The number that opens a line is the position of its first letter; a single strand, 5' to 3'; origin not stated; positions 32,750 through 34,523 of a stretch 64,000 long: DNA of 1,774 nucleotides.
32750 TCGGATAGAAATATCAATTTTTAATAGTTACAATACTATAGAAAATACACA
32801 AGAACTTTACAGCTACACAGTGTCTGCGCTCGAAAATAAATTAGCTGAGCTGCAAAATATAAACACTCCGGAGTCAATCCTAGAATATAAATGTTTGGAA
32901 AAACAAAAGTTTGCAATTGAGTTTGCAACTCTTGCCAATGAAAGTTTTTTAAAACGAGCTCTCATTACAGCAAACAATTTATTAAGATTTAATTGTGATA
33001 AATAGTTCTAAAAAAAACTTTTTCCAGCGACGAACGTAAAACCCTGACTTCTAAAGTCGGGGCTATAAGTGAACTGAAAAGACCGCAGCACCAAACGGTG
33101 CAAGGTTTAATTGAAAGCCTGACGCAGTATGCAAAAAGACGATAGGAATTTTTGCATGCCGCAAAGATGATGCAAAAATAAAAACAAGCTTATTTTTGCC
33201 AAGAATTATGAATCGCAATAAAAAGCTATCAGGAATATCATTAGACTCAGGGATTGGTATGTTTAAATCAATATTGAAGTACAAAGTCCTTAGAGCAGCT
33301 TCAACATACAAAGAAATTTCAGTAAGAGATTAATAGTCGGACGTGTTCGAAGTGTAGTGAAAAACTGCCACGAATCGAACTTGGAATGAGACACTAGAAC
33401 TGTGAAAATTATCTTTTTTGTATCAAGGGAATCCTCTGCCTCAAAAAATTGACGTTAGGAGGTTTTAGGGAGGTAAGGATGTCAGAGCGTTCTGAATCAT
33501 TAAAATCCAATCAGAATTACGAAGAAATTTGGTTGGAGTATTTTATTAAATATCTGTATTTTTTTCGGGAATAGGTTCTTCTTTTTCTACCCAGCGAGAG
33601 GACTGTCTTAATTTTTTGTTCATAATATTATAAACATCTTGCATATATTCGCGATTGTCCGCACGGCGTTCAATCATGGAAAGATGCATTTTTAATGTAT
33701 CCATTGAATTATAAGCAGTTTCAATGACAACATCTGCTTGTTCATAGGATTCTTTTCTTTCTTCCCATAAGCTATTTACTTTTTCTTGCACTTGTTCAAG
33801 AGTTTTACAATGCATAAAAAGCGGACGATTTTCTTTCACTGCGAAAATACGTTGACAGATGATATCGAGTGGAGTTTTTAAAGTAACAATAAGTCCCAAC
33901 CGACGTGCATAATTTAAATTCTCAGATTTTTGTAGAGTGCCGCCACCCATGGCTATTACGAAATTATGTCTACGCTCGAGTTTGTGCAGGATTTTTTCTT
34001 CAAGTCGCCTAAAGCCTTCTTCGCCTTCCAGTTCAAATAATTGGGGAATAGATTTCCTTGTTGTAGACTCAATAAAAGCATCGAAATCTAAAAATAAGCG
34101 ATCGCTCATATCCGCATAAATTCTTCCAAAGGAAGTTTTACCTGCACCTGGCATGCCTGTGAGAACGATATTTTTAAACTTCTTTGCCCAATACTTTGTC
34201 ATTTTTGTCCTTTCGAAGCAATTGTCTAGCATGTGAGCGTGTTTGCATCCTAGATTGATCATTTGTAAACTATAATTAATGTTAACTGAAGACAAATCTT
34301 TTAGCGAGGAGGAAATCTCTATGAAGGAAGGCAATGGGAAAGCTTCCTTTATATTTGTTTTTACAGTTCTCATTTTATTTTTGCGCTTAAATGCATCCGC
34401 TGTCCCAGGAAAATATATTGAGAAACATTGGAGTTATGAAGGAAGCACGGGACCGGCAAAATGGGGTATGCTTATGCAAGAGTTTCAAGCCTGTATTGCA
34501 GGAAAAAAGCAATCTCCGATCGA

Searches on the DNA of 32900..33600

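Call 87: search_rna_families(source=window, start=32900, end=33600, threshold=evalue, max_evalue=1)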
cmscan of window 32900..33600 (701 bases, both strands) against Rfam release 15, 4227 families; matches with E-value up to 1: 0.
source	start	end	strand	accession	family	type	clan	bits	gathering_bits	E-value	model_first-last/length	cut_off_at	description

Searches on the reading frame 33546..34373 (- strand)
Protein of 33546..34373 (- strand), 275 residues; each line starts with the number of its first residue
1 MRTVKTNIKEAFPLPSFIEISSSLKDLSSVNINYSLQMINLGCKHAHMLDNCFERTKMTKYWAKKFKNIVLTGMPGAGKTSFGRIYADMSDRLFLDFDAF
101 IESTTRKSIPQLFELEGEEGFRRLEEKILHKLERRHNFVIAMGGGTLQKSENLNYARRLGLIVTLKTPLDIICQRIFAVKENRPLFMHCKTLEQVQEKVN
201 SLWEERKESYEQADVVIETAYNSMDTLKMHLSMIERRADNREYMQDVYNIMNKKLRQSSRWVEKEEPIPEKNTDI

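Call 28: search_protein_families(library=pfam, proteins=[window:33546-34373:-], max_evalue=0.001)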
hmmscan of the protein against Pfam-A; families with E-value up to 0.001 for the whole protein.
window:33546-34373:- (275 aa): 1 family
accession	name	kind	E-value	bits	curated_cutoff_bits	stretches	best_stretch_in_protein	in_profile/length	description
PF01202.28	SKI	-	1.9e-36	126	22.1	1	75-222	1-144/159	Shikimate kinase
